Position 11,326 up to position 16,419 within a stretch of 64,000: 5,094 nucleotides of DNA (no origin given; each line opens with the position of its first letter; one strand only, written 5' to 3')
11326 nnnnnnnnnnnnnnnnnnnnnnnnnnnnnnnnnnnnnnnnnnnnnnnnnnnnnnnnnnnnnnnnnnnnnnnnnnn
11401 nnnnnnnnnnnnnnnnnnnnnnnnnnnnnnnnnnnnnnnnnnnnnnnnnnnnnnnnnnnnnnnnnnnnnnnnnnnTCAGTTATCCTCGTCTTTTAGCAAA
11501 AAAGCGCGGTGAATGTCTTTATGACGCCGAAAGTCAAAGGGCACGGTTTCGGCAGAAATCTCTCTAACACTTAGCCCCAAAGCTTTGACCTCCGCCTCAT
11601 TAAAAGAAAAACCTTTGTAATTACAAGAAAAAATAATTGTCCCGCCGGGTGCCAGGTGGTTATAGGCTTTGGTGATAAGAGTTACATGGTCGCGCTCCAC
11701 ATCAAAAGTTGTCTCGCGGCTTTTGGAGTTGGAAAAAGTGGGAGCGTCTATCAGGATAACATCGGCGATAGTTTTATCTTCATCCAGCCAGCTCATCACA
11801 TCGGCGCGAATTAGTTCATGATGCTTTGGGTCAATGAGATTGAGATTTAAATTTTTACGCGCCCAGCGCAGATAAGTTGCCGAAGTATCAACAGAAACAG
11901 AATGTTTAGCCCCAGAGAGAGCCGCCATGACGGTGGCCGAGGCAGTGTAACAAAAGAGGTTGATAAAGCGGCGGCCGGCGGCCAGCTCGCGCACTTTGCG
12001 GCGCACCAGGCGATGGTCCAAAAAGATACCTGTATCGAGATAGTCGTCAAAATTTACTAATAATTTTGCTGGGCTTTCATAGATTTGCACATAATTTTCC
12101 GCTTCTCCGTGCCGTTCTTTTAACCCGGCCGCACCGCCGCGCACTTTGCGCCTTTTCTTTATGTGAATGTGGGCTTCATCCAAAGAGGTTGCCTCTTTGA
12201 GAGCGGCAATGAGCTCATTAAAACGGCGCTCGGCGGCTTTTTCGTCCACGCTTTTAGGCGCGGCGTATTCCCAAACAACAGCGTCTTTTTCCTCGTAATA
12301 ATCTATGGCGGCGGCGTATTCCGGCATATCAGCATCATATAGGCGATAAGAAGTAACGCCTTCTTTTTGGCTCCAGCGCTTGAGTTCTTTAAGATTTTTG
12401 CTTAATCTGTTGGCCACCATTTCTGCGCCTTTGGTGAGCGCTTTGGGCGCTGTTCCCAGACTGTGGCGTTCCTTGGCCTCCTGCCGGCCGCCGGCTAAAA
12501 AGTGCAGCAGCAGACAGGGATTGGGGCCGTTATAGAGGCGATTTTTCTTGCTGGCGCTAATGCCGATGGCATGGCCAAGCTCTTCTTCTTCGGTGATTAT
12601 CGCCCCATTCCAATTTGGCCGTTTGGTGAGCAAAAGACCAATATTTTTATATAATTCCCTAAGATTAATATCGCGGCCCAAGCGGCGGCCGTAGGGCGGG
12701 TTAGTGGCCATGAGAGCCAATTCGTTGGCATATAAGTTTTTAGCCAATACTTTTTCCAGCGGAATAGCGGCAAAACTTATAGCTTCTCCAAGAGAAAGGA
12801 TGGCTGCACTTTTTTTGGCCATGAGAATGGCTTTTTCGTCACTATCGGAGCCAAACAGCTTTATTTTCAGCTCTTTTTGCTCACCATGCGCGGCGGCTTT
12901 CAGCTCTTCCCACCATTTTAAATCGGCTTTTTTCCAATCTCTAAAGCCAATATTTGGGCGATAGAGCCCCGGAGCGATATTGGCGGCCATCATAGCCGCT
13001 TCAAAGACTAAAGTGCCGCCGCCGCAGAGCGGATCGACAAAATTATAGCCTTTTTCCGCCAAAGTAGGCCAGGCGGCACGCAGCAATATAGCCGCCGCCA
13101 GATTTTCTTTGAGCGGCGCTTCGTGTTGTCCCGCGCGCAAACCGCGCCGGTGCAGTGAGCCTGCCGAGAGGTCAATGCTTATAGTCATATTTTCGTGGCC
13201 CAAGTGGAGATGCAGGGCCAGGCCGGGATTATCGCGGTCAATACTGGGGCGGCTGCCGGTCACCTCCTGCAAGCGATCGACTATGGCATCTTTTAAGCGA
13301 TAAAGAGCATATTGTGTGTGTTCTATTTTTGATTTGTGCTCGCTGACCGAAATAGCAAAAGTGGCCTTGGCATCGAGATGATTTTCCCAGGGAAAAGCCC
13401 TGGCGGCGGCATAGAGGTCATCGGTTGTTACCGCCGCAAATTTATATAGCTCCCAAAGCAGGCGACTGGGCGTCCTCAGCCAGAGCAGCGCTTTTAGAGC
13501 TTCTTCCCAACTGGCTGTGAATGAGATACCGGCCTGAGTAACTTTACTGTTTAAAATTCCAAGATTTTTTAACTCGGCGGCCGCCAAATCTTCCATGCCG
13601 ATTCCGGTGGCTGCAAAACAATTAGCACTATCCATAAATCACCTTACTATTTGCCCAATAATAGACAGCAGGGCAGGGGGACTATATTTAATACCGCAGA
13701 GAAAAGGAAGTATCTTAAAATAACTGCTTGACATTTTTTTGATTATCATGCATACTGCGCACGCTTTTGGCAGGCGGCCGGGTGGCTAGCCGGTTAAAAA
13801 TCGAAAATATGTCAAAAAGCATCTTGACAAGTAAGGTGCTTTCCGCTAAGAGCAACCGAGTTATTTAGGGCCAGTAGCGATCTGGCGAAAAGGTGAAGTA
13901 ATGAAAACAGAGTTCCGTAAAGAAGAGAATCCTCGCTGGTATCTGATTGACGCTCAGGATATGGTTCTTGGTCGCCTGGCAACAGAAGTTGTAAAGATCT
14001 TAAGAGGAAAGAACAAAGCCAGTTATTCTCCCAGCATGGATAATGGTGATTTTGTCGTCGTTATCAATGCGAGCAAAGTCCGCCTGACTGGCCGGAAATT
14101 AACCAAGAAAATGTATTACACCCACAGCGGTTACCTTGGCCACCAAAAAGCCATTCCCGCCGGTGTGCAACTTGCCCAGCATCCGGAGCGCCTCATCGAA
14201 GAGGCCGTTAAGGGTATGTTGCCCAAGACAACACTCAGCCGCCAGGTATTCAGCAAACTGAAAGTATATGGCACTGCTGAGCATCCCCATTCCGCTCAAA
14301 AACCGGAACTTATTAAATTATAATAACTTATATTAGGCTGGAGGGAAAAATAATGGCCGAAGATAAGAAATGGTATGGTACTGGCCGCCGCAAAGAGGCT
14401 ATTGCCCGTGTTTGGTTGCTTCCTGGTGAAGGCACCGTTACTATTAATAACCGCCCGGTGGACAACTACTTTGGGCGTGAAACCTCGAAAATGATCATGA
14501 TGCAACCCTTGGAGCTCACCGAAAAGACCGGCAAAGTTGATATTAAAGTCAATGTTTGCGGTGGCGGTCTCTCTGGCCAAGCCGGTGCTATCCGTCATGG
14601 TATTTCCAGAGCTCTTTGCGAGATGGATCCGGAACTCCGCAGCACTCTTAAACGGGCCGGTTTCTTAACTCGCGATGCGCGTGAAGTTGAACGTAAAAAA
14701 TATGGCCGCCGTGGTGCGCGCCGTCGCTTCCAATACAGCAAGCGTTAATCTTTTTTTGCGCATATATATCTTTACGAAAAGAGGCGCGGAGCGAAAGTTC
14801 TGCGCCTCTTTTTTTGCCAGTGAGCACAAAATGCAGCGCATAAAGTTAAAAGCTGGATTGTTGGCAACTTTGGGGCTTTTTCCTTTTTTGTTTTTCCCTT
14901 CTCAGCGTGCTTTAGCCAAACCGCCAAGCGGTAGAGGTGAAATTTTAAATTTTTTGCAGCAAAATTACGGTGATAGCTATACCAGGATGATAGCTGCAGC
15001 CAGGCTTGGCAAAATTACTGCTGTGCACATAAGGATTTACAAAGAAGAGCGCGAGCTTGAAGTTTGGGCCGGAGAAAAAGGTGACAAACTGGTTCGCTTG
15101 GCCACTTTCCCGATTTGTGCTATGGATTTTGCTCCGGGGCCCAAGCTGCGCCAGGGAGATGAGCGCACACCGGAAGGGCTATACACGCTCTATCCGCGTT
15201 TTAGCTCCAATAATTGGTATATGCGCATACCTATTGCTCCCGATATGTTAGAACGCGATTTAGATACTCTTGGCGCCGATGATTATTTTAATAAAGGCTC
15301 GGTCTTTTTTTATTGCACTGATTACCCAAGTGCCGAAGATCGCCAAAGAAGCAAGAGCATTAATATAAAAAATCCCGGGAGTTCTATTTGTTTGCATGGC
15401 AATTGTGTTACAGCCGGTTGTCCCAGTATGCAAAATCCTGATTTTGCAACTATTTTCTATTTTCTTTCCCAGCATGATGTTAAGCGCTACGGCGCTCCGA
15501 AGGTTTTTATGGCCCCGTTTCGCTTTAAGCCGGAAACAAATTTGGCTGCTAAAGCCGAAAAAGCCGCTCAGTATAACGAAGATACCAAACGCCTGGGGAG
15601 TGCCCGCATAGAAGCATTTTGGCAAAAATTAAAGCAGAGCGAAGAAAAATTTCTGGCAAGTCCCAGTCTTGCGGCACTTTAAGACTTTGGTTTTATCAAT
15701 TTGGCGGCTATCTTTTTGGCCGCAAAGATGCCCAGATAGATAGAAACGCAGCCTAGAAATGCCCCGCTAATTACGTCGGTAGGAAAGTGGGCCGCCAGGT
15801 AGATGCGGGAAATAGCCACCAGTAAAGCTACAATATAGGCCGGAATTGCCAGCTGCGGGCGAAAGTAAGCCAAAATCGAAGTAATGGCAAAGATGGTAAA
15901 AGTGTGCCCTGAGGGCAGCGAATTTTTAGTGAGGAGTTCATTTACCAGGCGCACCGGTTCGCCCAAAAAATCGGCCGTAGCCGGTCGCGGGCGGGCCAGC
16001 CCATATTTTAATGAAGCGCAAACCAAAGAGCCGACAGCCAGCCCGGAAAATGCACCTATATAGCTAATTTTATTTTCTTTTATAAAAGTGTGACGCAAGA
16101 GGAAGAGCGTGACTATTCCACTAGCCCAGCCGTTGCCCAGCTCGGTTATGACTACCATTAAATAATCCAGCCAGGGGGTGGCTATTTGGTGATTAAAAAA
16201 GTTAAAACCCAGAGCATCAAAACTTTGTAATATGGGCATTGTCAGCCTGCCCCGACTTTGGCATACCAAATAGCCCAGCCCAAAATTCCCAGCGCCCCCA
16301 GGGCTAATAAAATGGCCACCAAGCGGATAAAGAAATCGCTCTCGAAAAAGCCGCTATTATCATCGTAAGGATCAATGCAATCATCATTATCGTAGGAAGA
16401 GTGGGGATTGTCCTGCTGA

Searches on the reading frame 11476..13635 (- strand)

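Call 33: search_protein_families(library=pfam, proteins=[window:11476-13635:-], max_evalue=0.00001)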
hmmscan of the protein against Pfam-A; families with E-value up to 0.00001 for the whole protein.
window:11476-13635:- (719 aa): 4 families
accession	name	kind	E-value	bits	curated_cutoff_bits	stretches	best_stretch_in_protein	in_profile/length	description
PF01170.24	UPF0020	-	1.8e-35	122.9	22.3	1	164-376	1-195/197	RMKL-like, methyltransferase domain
PF10672.15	Methyltrans_SAM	-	7.9e-18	65.1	27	1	499-672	70-239/286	S-adenosylmethionine-dependent methyltransferase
PF02926.22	THUMP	-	2.7e-16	60.2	20.6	1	70-155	3-84/84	THUMP domain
PF22020.1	RlmL_1st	-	1.1e-13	51.4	27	1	6-60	2-55/55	RlmL ferredoxin-like domain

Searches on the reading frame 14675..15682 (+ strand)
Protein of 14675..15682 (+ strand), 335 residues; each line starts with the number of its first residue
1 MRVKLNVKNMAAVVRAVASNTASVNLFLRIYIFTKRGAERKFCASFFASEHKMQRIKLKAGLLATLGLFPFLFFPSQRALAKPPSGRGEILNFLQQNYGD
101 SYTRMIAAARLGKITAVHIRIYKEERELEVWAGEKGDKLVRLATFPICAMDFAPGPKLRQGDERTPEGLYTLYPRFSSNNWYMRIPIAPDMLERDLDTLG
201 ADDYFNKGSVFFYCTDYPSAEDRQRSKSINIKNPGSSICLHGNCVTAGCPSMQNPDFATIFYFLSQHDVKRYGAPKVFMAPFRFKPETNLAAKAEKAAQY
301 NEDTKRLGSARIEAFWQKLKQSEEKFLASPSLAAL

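Call 33: search_protein_families(library=pfam, proteins=[window:14675-15682:+], max_evalue=0.00001)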
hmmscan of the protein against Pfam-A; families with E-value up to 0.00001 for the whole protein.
window:14675-15682:+ (335 aa): 0 families

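Call 73: search_protein_families(library=ncbifam, proteins=[window:14675-15682:+], max_evalue=0.001)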
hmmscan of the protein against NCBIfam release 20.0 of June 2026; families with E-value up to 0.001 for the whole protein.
window:14675-15682:+ (335 aa): 1 family
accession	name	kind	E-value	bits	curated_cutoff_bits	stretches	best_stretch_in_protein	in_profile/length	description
NF040599.1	LdtF_DpaA_YafK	equivalog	9.8e-17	60.9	365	2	115-172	41-97/242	peptidoglycan meso-diaminopimelic acid protein amidase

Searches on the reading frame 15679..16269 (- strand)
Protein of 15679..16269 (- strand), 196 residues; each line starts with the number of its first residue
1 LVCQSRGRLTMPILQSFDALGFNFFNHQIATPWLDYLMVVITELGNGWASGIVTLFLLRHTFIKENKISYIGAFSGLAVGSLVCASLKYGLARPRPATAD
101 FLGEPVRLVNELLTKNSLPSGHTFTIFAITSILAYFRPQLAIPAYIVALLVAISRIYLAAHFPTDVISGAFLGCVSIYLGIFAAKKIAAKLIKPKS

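Call 33: search_protein_families(library=pfam, proteins=[window:15679-16269:-], max_evalue=0.00001)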
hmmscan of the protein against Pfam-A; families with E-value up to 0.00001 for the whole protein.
window:15679-16269:- (196 aa): 2 families
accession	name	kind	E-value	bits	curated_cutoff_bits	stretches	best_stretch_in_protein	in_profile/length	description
PF01569.27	PAP2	-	5.4e-22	78.4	27.2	1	73-181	5-122/130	PAP2 superfamily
PF14378.12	PAP2_3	-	1.8e-07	31.6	27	1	116-179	125-190/190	PAP2 superfamily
